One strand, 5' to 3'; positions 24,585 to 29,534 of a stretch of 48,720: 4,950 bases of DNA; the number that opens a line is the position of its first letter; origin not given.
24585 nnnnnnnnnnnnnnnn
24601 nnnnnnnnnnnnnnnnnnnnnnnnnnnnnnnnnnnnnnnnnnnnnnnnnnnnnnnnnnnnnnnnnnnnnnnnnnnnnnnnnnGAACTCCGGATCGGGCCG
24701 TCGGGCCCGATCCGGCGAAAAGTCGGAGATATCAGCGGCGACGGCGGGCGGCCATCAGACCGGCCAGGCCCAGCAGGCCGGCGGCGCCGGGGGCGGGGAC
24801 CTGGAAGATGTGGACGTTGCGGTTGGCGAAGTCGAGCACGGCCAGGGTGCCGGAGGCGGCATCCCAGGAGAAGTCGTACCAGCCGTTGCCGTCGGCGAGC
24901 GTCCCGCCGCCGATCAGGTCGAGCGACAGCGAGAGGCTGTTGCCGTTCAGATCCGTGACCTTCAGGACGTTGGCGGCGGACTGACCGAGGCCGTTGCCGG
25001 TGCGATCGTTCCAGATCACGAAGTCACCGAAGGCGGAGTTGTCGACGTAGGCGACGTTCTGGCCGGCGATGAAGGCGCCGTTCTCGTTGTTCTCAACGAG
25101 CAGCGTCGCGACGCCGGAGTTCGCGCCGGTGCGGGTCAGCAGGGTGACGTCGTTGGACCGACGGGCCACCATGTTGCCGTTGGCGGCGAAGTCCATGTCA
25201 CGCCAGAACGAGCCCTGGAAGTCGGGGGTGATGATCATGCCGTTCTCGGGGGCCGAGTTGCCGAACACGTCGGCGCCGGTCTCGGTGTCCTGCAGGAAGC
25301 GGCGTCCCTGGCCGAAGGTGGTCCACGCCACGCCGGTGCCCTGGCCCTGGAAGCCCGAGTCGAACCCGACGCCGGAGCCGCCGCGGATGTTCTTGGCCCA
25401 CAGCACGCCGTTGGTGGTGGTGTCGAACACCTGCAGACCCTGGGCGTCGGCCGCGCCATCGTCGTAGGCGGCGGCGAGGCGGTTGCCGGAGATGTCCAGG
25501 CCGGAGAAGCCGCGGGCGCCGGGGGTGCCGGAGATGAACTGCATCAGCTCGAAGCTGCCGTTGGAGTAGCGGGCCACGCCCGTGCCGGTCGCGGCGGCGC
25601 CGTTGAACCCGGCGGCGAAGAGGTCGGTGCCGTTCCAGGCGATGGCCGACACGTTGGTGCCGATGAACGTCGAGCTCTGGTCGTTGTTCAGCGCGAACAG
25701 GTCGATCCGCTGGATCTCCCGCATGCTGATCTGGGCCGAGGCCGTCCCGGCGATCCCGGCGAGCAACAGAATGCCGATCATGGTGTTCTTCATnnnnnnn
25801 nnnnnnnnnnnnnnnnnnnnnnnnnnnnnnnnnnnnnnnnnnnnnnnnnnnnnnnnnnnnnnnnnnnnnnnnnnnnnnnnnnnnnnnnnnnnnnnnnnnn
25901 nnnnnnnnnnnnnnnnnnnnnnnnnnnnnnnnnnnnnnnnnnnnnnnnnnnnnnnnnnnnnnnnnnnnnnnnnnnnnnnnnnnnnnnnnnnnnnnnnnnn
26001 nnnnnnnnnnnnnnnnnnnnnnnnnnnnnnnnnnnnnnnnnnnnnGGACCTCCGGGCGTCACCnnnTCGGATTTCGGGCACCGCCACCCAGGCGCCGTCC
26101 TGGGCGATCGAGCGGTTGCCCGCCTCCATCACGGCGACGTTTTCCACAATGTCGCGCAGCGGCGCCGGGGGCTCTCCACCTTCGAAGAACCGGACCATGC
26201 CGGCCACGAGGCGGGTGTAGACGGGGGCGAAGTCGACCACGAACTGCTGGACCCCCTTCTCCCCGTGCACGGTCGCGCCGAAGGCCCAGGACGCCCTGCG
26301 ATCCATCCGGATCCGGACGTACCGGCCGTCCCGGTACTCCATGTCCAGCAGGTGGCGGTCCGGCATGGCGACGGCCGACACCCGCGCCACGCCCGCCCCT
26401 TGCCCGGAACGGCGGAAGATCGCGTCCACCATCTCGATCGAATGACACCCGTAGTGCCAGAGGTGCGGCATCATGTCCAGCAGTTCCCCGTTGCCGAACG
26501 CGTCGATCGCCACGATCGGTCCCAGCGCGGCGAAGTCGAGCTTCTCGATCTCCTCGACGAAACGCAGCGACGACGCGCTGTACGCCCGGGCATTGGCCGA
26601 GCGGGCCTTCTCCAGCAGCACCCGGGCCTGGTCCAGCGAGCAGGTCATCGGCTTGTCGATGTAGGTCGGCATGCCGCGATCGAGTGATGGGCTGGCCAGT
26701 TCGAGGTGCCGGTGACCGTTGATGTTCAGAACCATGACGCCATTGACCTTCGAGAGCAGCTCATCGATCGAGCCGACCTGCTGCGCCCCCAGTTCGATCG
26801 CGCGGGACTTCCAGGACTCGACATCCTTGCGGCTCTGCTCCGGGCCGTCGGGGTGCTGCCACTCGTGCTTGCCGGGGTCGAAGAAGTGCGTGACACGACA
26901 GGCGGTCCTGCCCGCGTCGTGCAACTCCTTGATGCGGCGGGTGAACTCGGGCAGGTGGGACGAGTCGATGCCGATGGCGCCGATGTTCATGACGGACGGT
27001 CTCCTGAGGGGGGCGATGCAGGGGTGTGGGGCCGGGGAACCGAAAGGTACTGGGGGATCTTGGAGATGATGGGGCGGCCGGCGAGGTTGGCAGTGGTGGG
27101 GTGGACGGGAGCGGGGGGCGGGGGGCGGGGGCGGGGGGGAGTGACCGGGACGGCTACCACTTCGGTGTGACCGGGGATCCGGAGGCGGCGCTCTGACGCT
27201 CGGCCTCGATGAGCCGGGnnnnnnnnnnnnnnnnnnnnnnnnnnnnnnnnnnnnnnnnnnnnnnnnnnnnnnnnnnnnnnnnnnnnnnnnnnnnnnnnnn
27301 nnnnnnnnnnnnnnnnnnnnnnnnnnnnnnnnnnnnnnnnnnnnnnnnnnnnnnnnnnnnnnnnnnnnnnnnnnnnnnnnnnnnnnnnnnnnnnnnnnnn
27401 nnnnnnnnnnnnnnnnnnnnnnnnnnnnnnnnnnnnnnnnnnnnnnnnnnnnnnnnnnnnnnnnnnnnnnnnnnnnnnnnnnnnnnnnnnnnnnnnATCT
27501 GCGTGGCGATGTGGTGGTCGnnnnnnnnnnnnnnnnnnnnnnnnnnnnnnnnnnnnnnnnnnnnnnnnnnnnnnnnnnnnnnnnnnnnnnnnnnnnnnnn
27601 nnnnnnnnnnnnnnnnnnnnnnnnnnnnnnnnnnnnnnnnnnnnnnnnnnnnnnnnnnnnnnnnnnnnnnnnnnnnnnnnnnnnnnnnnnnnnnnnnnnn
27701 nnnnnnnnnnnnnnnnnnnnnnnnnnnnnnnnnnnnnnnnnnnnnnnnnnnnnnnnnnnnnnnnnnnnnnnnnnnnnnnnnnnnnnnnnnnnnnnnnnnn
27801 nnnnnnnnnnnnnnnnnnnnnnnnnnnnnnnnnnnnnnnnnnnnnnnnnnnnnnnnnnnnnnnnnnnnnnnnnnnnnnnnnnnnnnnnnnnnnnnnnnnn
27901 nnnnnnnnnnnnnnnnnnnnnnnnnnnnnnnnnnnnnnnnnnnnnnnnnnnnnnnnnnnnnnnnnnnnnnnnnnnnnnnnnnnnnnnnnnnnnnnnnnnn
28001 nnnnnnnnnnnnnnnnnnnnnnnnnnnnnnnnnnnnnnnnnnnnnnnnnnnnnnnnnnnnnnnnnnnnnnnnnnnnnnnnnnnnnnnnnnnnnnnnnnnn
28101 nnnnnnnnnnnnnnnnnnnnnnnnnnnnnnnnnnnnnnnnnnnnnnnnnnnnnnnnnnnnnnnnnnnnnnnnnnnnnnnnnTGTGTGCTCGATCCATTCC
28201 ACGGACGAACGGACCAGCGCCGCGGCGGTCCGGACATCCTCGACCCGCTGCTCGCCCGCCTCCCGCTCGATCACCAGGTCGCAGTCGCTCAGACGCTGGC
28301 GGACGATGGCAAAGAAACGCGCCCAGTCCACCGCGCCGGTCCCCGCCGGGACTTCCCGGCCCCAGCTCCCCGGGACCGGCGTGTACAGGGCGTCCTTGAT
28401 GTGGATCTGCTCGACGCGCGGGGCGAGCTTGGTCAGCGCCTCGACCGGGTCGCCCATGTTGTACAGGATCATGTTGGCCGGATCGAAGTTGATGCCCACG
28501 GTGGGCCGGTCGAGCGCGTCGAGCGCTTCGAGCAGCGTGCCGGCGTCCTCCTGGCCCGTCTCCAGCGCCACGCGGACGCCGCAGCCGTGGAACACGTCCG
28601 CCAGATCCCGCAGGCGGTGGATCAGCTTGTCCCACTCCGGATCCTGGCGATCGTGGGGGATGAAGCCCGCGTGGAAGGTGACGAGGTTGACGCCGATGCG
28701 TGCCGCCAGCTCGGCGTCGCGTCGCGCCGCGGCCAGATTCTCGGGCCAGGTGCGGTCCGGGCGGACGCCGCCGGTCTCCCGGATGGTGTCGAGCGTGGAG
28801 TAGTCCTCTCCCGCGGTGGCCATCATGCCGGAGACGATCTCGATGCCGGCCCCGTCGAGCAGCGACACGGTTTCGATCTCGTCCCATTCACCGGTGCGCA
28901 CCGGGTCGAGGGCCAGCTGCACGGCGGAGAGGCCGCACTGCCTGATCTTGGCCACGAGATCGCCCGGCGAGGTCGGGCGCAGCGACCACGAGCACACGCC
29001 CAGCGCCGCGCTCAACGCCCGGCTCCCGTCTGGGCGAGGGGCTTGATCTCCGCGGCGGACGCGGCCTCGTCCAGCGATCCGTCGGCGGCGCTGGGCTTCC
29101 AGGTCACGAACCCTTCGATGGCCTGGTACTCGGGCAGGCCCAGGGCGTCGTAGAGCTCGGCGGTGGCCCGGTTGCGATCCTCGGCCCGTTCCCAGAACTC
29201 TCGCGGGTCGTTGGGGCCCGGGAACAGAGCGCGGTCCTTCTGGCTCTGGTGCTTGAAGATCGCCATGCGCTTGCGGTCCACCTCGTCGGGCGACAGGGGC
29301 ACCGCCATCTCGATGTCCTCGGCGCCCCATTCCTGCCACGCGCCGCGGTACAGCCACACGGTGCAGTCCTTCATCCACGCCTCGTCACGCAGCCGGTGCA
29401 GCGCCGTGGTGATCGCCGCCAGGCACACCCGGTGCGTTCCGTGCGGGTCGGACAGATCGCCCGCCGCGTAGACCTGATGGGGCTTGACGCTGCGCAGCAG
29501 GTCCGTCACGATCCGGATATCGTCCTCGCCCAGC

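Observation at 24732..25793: Same passenger domain, two anchors: the PEP-CTERM protein is a paralogue of the GC-dockerin protein at 37325-38680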

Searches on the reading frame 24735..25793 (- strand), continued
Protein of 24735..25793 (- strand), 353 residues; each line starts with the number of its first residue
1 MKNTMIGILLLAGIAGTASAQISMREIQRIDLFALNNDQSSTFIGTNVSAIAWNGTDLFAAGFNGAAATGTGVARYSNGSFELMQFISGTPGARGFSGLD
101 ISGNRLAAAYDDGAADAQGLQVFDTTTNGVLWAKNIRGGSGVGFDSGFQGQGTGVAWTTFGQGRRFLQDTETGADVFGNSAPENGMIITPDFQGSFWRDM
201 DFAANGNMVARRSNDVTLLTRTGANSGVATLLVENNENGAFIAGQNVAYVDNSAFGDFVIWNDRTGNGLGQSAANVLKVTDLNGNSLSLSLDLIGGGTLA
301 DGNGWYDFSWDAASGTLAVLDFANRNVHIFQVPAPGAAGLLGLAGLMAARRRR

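Call 47: search_protein_representatives(alignment_id=A2)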
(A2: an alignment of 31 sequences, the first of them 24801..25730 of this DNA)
Query: 31 sequences, 319 profile positions. Proteins with E-value up to 0.001 (for the whole library): 694; up to 1e-10: 351; up to 1e-30: 223. The best 150 are listed.
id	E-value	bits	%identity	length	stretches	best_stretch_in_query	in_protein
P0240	3.1e-119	414.2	-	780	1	1-319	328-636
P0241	5.5e-116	403.5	-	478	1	1-319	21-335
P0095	1.5e-113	395.5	-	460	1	9-319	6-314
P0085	3.6e-113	394.3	-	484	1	1-319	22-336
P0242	2.6e-112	391.4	-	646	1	1-319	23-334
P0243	1.7e-111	388.8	-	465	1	1-318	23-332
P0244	6.4e-111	386.9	-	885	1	1-319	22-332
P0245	1.8e-110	385.4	-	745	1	1-318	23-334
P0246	8.6e-109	379.9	-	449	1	1-319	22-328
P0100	1.5e-108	379.1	-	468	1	2-319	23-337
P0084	2.6e-108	378.3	-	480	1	1-319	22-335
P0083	1.8e-107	375.5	-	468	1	2-319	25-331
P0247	2.3e-107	375.2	-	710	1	2-319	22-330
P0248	4.8e-105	367.6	-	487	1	2-319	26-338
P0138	8.3e-105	366.8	-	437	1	1-318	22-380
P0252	1.8e-97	342.7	-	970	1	5-317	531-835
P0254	7.7e-92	324.2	-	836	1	1-318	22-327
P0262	1.0e-87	310.6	-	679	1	2-318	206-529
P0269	1.6e-82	293.5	-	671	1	7-318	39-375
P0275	7.7e-79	281.5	-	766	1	2-319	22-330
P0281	1.1e-76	274.3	-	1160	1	2-319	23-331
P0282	3.3e-76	272.8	-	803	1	3-318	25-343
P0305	1.2e-68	248.0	-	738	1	12-318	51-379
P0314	1.3e-66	241.3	-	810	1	1-319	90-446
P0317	3.9e-64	233.1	-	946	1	2-318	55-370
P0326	5.0e-63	229.5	-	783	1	5-318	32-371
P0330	3.2e-62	226.9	-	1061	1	13-319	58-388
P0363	1.4e-53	198.5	-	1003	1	10-319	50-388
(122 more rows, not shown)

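Call 50: search_protein_families(library=pfam, proteins=[P0240, P0242, P0244, P0252, P0254, P0281, P0317, P0077, P0090, P0047], max_evalue=0.01)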
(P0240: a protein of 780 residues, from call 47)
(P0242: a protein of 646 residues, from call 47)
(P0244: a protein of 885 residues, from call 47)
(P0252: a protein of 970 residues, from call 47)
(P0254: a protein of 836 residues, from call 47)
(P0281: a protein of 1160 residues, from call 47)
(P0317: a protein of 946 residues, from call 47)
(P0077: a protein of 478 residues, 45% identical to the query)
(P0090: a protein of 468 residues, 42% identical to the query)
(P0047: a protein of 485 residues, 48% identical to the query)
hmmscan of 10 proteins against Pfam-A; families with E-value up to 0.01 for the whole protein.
P0240 (780 aa): 1 family
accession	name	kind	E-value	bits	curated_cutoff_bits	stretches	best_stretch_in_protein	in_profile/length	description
PF23759.1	GBD_T9SS_assoc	-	0.0002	22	27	1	23-132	1-107/116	Galactose binding domain-like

P0242 (646 aa): 0 families

P0244 (885 aa): 1 family
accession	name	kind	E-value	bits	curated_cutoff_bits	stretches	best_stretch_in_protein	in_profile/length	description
PF06119.19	NIDO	-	4.1e-07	30.6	25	1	672-720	80-139/186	Nidogen-like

P0252 (970 aa): 4 families
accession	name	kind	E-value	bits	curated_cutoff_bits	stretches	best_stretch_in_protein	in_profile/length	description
PF02638.21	GHL10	-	3.7e-37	128.5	27.9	1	31-300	1-274/311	Glycosyl hydrolase-like 10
PF25275.1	Golvesin_C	-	5.1e-24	85.2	31.6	1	398-518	11-131/132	Golvesin C-terminal domain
PF13200.12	DUF4015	-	0.0014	18.3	27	1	123-206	84-165/313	Putative glycosyl hydrolase domain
PF02065.24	Melibiase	-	0.0021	17.5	27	1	100-189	109-194/347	Melibiase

P0254 (836 aa): 0 families

P0281 (1160 aa): 2 families
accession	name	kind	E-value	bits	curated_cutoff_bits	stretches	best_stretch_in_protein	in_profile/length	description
PF00932.25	LTD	-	3.5e-11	43.9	34.3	1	509-596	8-74/109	Lamin Tail Domain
PF02412.23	TSP_3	-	0.0026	17.9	25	0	362-387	12-32/36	Thrombospondin type 3 repeat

P0317 (946 aa): 2 families
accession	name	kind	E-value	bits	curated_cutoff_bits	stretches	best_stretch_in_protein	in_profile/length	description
PF03781.23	FGE-sulfatase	-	1.1e-44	153.5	23.3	1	720-939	4-254/255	Sulfatase-modifying factor enzyme 1-like domain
PF02494.22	HYR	-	3.1e-07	31.1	21.7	1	656-706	31-81/81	HYR domain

P0077 (478 aa): 0 families

P0090 (468 aa): 0 families

P0047 (485 aa): 0 families

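Call 57: find_related_loci(query=A4, collection=genome_contigs, flank=10000)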
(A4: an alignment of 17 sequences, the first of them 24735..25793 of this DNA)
Query A4 (353 aa) in genome_contigs; peptide patterns used: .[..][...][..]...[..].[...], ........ (x = any residue, [..] = any of these).
108 stretches matched a pattern; 34 encode a relative of the query (tblastn E <= 1e-3); 33 distinct loci.
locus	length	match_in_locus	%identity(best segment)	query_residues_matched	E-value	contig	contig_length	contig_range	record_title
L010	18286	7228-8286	79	1-353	5e-174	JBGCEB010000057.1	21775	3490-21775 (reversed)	MAG: Phycisphaerales bacterium isolate SGMAG-58 contig57, whole genome shotgun sequence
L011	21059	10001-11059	82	1-353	3e-172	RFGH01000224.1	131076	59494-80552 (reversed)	MAG: Planctomycetota bacterium isolate J019 k99_1541645, whole genome shotgun sequence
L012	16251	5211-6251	83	1-347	6e-172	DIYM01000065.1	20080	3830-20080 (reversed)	MAG TPA_asm: Phycisphaerales bacterium UBA6054 UBA6054_contig_593, whole genome shotgun sequence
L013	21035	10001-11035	81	1-349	1e-155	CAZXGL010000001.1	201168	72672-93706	MAG TPA_asm: uncultured Phycisphaeraceae bacterium isolate SRP344714_co2_82 genome assembly, contig: NODE_125_length_201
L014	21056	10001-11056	65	1-353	3e-130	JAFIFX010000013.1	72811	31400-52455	MAG: Planctomycetota bacterium isolate BM_Day4_Bin.20 NODE_122_length_72811_cov_55.007518, whole genome shotgun sequence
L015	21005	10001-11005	59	1-335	5e-108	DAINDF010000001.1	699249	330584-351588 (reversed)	MAG TPA_asm: Phycisphaerales bacterium isolate CTOTU46463 NODE_2_length_699249_cov_8.644401, whole genome shotgun sequen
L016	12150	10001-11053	57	1-353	2e-103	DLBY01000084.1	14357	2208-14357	MAG TPA_asm: Phycisphaerales bacterium UBA7812 UBA7812_contig_46725, whole genome shotgun sequence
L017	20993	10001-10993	54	1-335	3e-96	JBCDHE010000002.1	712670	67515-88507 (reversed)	MAG: Planctomycetota bacterium isolate P01_H01_bin.149 k141_1659984_length_712670_cov_16.4232, whole genome shotgun sequ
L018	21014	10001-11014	50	17-353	1e-93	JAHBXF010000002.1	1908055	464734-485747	MAG: Phycisphaeraceae bacterium isolate ACE_PLA8 PLA8_2, whole genome shotgun sequence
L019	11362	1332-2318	50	21-353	1e-86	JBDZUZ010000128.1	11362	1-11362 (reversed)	MAG: Planctomycetaceae bacterium isolate PE_seawater31 NODE_1485_length_11362, whole genome shotgun sequence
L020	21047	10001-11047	77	1-353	1e-162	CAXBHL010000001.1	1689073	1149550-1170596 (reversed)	MAG TPA_asm: uncultured Phycisphaerales bacterium isolate ERR2762155_binner12_Refined_22 genome assembly, contig: ERZ342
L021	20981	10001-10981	48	23-338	2e-81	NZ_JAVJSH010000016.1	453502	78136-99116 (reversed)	MAG: Botrimarina sp. isolate G1-WW12-12 k141_21599, whole genome shotgun sequence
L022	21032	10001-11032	48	17-353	3e-79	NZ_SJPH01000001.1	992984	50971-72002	Botrimarina hoheduenensis strain Pla111 Pla111_contig00001, whole genome shotgun sequence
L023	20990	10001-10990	45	4-335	1e-77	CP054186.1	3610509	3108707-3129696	MAG: Phycisphaeraceae bacterium isolate H1_PLA1 chromosome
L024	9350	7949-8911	46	21-342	3e-78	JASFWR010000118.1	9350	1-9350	MAG: Planctomycetota bacterium isolate D0608WATERmetaG_Bin_145 D0608WATERmetaG_FD_scaffold_2809_c1, whole genome shotgun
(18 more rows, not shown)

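Call 63: search_protein_families(library=pfam, proteins=[P0262, P0314, P0247, P0275, P0282, P0305, P0326, P0330, P0363, P0269], max_evalue=0.01)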
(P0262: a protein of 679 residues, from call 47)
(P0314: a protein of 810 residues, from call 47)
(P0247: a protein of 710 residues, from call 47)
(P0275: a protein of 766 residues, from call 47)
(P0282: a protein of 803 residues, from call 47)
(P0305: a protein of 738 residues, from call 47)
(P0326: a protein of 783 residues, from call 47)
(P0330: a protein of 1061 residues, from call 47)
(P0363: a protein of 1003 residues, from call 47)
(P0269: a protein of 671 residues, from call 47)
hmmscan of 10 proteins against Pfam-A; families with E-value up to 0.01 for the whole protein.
P0262 (679 aa): 1 family
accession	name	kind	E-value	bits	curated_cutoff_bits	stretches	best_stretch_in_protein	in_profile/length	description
PF01483.27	P_proprotein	-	2e-05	25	21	0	170-195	60-85/86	Proprotein convertase P-domain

P0314 (810 aa): 0 families

P0247 (710 aa): 2 families
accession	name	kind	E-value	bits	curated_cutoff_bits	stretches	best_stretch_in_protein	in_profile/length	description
PF14339.12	DUF4394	-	1.2e-11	44.9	29.6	2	360-413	15-67/230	Domain of unknown function (DUF4394)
PF21959.2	DUF6923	-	7.3e-06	26.4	27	1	363-499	27-167/234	Repeat of unknown function (DUF6923)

P0275 (766 aa): 1 family
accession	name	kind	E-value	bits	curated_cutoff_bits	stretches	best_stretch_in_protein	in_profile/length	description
PF02412.23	TSP_3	-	1.6e-07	31.3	25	0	561-588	12-36/36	Thrombospondin type 3 repeat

P0282 (803 aa): 0 families

P0305 (738 aa): 2 families
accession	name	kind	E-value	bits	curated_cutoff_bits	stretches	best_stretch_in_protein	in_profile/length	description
PF12951.13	PATR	-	4.8e-07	30.1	27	1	519-543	6-30/30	Passenger-associated-transport-repeat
PF07589.16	PEP-CTERM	-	0.0021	18.5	20.7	0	711-736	2-24/24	PEP-CTERM motif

P0326 (783 aa): 1 family
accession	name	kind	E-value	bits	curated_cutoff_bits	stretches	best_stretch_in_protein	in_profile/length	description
PF12951.13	PATR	-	8.9e-17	61.3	27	2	540-568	2-30/30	Passenger-associated-transport-repeat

P0330 (1061 aa): 1 family
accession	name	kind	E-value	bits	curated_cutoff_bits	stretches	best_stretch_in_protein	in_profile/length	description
PF12951.13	PATR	-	5.1e-13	49.3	27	2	762-791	1-30/30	Passenger-associated-transport-repeat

P0363 (1003 aa): 2 families
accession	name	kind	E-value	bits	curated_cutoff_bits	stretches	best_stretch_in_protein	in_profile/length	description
PF12951.13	PATR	-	5.4e-07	30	27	1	765-792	3-30/30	Passenger-associated-transport-repeat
PF07589.16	PEP-CTERM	-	0.0027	18.2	20.7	1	977-1001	1-24/24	PEP-CTERM motif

P0269 (671 aa): 1 family
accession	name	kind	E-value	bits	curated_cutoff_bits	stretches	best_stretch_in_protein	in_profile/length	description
PF12951.13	PATR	-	2.9e-09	37.3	27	2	480-503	7-30/30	Passenger-associated-transport-repeat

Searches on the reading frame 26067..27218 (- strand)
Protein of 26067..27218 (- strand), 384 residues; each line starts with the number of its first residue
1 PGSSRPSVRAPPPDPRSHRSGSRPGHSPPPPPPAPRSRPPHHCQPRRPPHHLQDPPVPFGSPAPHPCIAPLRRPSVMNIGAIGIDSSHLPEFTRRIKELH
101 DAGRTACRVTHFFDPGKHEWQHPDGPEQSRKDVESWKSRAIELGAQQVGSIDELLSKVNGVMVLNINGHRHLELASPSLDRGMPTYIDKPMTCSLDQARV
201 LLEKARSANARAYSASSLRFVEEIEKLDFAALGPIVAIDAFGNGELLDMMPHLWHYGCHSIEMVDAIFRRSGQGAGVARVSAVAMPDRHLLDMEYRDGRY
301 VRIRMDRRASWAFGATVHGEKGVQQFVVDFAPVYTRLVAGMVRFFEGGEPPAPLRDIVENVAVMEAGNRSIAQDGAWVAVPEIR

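Call 16: search_protein_families(library=pfam, proteins=[window:26067-27218:-], max_evalue=0.001)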
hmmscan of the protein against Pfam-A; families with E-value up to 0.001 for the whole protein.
window:26067-27218:- (384 aa): 1 family
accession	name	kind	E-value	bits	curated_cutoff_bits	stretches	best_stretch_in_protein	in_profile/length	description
PF01408.29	GFO_IDH_MocA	-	8e-07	30.2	24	1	93-212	13-116/120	Oxidoreductase family, NAD-binding Rossmann fold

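Call 55: search_protein_families(library=ncbifam, proteins=[window:26067-27218:-], max_evalue=0.001)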
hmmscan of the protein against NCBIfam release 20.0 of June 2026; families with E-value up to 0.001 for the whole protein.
window:26067-27218:- (384 aa): 1 family
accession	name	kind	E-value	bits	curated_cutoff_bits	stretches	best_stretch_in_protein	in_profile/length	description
NF058561.1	BT_2158_fam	equivalog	0.00077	18.2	750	0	151-242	90-184/487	glycoside 3-dehydrogenase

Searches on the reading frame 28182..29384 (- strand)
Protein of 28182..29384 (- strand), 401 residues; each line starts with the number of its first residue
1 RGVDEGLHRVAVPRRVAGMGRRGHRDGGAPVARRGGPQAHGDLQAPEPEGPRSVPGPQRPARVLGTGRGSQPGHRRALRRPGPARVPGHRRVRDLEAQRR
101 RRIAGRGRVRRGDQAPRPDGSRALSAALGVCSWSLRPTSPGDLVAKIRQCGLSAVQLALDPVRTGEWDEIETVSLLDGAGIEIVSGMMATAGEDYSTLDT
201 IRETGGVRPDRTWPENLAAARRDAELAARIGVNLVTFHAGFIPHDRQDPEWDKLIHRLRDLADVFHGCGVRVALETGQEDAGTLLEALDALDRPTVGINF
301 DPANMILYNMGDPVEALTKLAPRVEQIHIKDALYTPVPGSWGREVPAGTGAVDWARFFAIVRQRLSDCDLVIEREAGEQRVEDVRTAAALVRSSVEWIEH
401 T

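Call 16: search_protein_families(library=pfam, proteins=[window:28182-29384:-], max_evalue=0.001)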
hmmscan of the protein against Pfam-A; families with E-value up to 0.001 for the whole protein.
window:28182-29384:- (401 aa): 1 family
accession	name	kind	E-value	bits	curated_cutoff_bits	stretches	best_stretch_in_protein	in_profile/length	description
PF01261.30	AP_endonuc_2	-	2.5e-31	109.7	31.1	1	145-397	2-245/249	Xylose isomerase-like TIM barrel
